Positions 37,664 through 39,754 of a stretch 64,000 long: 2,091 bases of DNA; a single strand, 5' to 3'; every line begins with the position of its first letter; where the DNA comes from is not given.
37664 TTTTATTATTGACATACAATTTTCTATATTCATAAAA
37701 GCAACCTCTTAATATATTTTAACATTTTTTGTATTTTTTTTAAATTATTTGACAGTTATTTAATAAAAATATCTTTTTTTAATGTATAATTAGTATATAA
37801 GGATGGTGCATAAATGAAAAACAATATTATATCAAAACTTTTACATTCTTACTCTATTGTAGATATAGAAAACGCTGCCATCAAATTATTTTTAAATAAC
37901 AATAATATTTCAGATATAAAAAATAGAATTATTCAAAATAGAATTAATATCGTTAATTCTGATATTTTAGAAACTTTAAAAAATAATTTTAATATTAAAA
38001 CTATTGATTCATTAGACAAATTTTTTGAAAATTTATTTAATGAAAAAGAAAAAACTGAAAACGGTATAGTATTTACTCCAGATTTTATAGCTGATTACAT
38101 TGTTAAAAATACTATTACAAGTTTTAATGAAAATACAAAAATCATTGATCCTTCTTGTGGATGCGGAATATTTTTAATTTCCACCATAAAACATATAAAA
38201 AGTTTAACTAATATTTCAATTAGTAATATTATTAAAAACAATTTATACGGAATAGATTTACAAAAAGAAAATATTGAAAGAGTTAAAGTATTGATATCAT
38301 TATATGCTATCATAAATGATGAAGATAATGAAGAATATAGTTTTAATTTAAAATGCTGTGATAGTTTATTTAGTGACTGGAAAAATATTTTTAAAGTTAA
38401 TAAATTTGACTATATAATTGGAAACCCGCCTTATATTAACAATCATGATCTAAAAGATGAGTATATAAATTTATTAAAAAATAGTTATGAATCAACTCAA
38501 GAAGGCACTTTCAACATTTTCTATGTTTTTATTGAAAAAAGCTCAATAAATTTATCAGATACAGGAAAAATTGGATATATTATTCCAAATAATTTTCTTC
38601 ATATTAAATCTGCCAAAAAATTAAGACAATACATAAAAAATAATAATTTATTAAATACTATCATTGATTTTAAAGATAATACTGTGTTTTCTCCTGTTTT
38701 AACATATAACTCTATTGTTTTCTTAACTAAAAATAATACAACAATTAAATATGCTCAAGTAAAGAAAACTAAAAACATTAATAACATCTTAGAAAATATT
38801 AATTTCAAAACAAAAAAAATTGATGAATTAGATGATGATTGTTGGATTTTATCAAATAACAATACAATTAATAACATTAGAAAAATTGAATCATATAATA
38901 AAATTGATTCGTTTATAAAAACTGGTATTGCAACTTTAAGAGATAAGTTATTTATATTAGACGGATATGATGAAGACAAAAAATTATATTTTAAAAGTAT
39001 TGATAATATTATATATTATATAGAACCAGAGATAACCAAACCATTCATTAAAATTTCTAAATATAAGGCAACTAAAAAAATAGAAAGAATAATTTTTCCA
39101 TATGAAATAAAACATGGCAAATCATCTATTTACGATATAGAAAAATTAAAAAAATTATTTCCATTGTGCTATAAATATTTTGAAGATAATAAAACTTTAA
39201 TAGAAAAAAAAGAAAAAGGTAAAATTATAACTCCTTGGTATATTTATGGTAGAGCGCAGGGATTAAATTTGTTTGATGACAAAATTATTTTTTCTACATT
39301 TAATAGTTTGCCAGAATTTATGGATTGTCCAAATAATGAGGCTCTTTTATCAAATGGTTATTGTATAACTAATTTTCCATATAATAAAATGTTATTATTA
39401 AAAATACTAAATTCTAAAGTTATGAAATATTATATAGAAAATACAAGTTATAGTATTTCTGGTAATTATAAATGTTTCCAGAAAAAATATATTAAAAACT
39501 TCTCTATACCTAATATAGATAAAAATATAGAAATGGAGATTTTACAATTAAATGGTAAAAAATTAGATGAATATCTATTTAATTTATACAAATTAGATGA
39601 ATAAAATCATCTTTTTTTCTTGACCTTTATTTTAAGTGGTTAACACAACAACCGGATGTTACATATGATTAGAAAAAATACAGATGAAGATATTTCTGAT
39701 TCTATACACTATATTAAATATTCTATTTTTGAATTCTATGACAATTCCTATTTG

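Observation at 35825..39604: Divergent locus: gamma-class N6A DNA methyltransferase plus two uncharacterised 285-aa proteins between dgkA and recG (candidate R-M or novel defense module)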

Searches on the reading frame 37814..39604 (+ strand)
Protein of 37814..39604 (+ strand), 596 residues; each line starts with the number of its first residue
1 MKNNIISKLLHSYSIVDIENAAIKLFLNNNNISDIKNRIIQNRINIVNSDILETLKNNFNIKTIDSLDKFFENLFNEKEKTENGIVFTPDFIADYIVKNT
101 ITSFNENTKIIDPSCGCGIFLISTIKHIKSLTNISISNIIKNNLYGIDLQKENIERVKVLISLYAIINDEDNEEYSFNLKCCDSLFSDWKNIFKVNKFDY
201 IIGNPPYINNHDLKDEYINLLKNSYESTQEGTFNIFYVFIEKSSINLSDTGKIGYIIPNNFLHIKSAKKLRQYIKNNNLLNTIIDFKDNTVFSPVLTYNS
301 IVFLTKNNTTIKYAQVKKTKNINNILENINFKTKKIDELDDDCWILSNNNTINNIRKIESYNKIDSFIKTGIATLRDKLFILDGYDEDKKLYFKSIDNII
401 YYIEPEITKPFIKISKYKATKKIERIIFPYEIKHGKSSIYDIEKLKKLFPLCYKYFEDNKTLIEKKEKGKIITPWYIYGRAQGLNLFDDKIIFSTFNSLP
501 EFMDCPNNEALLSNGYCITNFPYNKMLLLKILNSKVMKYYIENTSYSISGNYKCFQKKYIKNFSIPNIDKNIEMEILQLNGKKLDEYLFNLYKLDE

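Call 3: search_protein_families(library=pfam, proteins=[window:37814-39604:+], max_evalue=1)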
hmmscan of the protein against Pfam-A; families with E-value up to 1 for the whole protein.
window:37814-39604:+ (596 aa): 4 families
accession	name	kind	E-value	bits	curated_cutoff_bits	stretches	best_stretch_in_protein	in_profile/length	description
PF07669.17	Eco57I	-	9.6e-29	101.1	25.3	1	142-292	1-171/171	Eco57I restriction-modification methylase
PF20473.4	MmeI_Mtase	-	3.3e-09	36.7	27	1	107-238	20-176/259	MmeI, DNA-methyltransferase domain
PF05175.20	MTS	-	0.00054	20.1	23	0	186-217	87-118/170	Methyltransferase small domain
PF01170.24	UPF0020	-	0.0079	16.3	22.3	1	102-227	24-151/197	RMKL-like, methyltransferase domain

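Call 4: search_protein_families(library=padloc, proteins=[window:37814-39604:+], max_evalue=1)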
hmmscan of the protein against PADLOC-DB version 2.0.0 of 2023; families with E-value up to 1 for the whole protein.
window:37814-39604:+ (596 aa): 50 families (the best 25 are shown)
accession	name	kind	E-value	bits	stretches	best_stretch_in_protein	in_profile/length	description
PDLC03335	MTase_II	-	1.1e-148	494.6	1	5-595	13-601/607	Type II methyltransferase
PDLC03604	REase_MTase_IIG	-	5.4e-58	194.9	2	160-574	501-941/1011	Type IIG restriction enzyme-methyltransferase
PDLC03226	MTase_II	-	9.5e-31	105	2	80-319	13-248/579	Type II methyltransferase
PDLC03313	MTase_II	-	9.1e-29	98.4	2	72-383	11-349/563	Type II methyltransferase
PDLC03267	MTase_II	-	2e-27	94.3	1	78-383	9-305/539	Type II methyltransferase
PDLC03245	MTase_II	-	2.8e-24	83.6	1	67-561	11-527/577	Type II methyltransferase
PDLC04134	mad2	-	2.8e-22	77.2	1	51-318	237-461/492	mads_2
PDLC03629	REase_MTase_IIG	-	6.9e-22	75.1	2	190-569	563-969/1182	Type IIG restriction enzyme-methyltransferase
PDLC03612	REase_MTase_IIG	-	7.5e-22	75.3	1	197-571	806-1191/1247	Type IIG restriction enzyme-methyltransferase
PDLC03315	MTase_II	-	4.8e-21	73.1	1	83-559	17-468/502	Type II methyltransferase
PDLC03348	MTase_II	-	2e-20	70.9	1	72-298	209-448/727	Type II methyltransferase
PDLC03248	MTase_II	-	3.6e-19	66.9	1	76-575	2-482/521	Type II methyltransferase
PDLC03609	REase_MTase_IIG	-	2.9e-18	63.1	2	136-575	481-938/1066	Type IIG restriction enzyme-methyltransferase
PDLC03630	REase_MTase_IIG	-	1.4e-17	60.9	2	194-464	602-909/1100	Type IIG restriction enzyme-methyltransferase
PDLC03250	MTase_II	-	1.2e-16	58.6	2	133-552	274-693/775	Type II methyltransferase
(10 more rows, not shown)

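Call 5: search_protein_families(library=ncbifam, proteins=[window:37814-39604:+], max_evalue=1)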
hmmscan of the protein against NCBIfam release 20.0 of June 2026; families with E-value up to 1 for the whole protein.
window:37814-39604:+ (596 aa): 10 families
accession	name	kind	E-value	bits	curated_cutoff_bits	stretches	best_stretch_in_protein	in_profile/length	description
TIGR02987.1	met_A_Alw26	exception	7.5e-15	54.6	353.5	2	83-230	3-145/523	Alw26I/Eco31I/Esp3I family type II restriction adenine-specific DNA-methyltransferase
NF033452.1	BREX_1_MTaseX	exception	1.3e-12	46.4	500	1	196-331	506-642/1210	BREX-1 system adenine-specific DNA-methyltransferase PglX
NF033451.1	BREX_2_MTaseX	equivalog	9.9e-12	43.4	400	2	71-128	184-245/1185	BREX-2 system adenine-specific DNA-methyltransferase PglX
NF047738.1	antiphage_MADS2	equivalog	2.5e-11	42.6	720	2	58-131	285-356/654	methylation-associated defense system DNA methyltransferase MAD2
NF033455.1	BREX_6_MTaseX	exception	2.6e-08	31.9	900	2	192-304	549-659/1319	BREX-6 system adenine-specific DNA-methyltransferase PglX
TIGR03534.1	RF_mod_PrmC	equivalog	1.1e-07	31.6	199.1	1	93-214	73-173/253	peptide chain release factor N(5)-glutamine methyltransferase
NF033454.1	BREX_5_MTaseX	exception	4.2e-07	27.9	900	2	176-286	483-588/1404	BREX-5 system adenine-specific DNA-methyltransferase PglX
TIGR00536.1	hemK_fam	subfamily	0.0005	19.2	115.5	1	188-219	173-204/286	HemK family protein methyltransferase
TIGR03533.1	L3_gln_methyl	equivalog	0.002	17.5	229.7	1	185-251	177-245/284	50S ribosomal protein L3 N(5)-glutamine methyltransferase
TIGR01177.1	TIGR01177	hypoth_equivalog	0.029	13.7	316.55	0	102-122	178-198/330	TIGR01177 family methyltransferase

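Call 7: search_solved_structures(query=window:37814-39604:+, max_evalue=0.01)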
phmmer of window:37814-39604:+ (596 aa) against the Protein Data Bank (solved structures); distinct sequences matched with E-value up to 0.01: 10.
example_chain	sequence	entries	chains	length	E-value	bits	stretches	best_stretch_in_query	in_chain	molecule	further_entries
7lni_A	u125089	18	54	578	1.2e-23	86.5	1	67-561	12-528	Site-specific DNA-methyltransferase (adenine-specific)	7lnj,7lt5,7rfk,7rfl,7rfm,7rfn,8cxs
8cxz_A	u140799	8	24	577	1.4e-23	86.3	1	67-561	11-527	Site-specific DNA-methyltransferase (adenine-specific)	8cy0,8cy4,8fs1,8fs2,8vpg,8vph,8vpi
7bst_D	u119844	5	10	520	1.4e-07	33.4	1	57-330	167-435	Type I restriction enzyme EcoR124II M protein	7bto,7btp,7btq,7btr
7vru_A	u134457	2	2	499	1.3e-05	26.9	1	41-296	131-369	Site-specific DNA-methyltransferase (adenine-specific)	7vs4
3ufb_A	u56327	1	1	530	4.9e-05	25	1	49-362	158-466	Type I restriction-modification system methyltransferase subunit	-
2f8l_A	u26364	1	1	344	0.0014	20.3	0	88-322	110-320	hypothetical protein lmo1582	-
2ibs_A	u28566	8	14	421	0.0019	19.8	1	196-276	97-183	Modification methylase TaqI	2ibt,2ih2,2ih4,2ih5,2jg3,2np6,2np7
1aqi_A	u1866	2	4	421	0.002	19.7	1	196-276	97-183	ADENINE-N6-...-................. TAQI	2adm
1aqj_A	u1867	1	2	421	0.002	19.7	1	196-276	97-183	ADENINE-N6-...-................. TAQI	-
1g38_A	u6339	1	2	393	0.0032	19.1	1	196-276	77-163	MODIFICATION METHYLASE TAQI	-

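Call 95: search_solved_structures(query=window:37814-39604:+, max_evalue=1e-10, show_alignments=1)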
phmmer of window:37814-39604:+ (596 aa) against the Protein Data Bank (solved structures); distinct sequences matched with E-value up to 1e-10: 2.
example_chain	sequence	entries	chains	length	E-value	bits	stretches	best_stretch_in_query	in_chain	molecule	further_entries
7lni_A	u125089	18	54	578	1.2e-23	86.5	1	67-561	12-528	Site-specific DNA-methyltransferase (adenine-specific)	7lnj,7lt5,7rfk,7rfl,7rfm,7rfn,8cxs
8cxz_A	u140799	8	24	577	1.4e-23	86.3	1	67-561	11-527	Site-specific DNA-methyltransferase (adenine-specific)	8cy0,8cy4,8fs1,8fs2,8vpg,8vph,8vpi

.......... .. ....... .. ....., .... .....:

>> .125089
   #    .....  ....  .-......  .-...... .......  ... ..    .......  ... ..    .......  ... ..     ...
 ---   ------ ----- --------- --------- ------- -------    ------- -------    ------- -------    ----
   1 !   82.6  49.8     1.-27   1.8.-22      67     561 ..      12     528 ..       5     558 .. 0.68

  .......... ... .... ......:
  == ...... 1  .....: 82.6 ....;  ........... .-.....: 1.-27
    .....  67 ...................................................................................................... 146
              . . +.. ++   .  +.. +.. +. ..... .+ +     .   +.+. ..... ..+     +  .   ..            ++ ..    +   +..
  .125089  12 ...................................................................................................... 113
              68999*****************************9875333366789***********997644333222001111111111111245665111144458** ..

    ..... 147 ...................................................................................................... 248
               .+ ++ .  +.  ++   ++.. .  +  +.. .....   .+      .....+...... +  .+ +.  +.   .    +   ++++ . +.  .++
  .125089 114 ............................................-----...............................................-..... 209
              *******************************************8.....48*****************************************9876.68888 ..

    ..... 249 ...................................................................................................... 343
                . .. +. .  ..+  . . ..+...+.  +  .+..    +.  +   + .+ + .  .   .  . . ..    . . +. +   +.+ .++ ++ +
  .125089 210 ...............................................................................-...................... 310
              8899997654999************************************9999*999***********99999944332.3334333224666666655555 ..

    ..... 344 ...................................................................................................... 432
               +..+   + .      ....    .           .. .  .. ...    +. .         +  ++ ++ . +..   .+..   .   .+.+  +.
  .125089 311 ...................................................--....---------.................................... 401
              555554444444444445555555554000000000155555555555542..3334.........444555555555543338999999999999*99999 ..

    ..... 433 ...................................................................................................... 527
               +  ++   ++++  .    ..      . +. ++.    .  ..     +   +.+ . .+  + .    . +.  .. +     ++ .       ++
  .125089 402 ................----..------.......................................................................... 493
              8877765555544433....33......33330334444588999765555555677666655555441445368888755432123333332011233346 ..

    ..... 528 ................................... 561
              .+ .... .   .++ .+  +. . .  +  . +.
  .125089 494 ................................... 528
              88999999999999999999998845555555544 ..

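Call 103: search_dna_similar(query=window:37814-39604:+, collection=plasmids, mode=protein, max_rows=25, max_evalue=1e-20)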
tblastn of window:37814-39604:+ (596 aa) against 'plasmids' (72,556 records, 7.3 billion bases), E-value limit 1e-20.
Records with a match: 29; places in all: 30; records where one place covers at least 80% of the query: 5.
Best place of each record, by identity: <60% 29.
By first word of the organism name: Acinetobacter 9; Escherichia 2; Lactobacillus 1; Limosilactobacillus 1; Hymenobacter 1; Lysinibacillus 1; Halovenus 1; Natronomonas 1; Halorarius 1; uncultured 1; and 10 more.
By predicted mobility (MOB-suite, as given by PLSDB): non-mobilizable 16; mobilizable 7; conjugative 6.
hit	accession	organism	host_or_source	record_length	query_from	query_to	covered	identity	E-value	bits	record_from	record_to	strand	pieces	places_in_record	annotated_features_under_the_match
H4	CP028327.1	Lactobacillus sp. D1501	cell culture,plant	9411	60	594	90%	32.5%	7e-59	220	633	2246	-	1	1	record has no annotation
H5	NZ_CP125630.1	Limosilactobacillus oris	single cell,feces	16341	75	596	88%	32.7%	1e-62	231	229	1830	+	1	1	none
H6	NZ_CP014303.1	Hymenobacter sp. PAMC 26628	lichen Stereocaulon sp.,single cell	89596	63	594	89%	28.5%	2e-49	192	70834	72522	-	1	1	N-6 DNA methylase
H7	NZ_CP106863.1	Lysinibacillus capsici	water,water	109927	85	569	81%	27.8%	3e-31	137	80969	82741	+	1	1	DNA methyltransferase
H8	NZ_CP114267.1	Acinetobacter sp. TR3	pufferfish,culture,the gut of pufferfish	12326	71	580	86%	25.4%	3e-24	115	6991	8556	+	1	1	N-6 DNA methylase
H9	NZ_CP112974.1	Halovenus salina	cell cuture,Isla Bacuta saltern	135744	171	566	66%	28.0%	4e-30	134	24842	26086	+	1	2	Eco57I restriction-modification methylase domain-containing protein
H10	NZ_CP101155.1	Natronomonas marina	cell culture,salt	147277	198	588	66%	26.9%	2e-33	144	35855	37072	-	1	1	TaqI-like C-terminal specificity domain-containing protein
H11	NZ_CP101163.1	Halorarius halobius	cell culture,salt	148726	198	588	66%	26.9%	2e-33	144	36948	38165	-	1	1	TaqI-like C-terminal specificity domain-containing protein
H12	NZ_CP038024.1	Acinetobacter radioresistens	bacterial culture,soil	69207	197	569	63%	28.1%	3e-25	119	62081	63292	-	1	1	N-6 DNA methylase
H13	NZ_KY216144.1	Acinetobacter baumannii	-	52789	197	569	63%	27.6%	5e-25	118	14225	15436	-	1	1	N-6 DNA methylase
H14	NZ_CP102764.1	Acinetobacter baumannii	Homo sapiens,blood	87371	197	569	63%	27.6%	5e-25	118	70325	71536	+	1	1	N-6 DNA methylase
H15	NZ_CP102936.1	Acinetobacter sp. AOR07_HL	Homo sapiens,whole organism,oral sawb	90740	197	569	63%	27.6%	5e-25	118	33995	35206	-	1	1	N-6 DNA methylase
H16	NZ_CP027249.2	Acinetobacter pittii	Homo sapiens,Pure Culture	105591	197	569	63%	27.6%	5e-25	118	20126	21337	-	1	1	N-6 DNA methylase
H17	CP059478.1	Acinetobacter baumannii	Homo sapiens,cell culture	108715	197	569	63%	27.6%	5e-25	118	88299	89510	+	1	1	Eco57I restriction-modification methylase domain-containing protein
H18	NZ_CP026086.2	Acinetobacter pittii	Homo sapiens,Pure Culture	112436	197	569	63%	27.6%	5e-25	118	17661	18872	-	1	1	N-6 DNA methylase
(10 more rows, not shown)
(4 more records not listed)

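Call 105: search_protein_families(library=phrogs, proteins=[window:37814-39604:+], max_evalue=0.01)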
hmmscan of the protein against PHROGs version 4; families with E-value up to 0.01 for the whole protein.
window:37814-39604:+ (596 aa): 5 families
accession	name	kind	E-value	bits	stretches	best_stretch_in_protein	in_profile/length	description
phrog_16674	-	other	6.2e-28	98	2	197-388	674-864/1364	DNA methyltransferase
phrog_1600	-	other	9.6e-10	38.6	1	76-366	20-295/489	DNA methyltransferase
phrog_5172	-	unknown function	1.1e-09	38.6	1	80-220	17-116/377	-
phrog_4376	-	unknown function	6.2e-05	24.1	1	81-155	22-96/134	-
phrog_5696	-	unknown function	0.0071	16.8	0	62-131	97-170/250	-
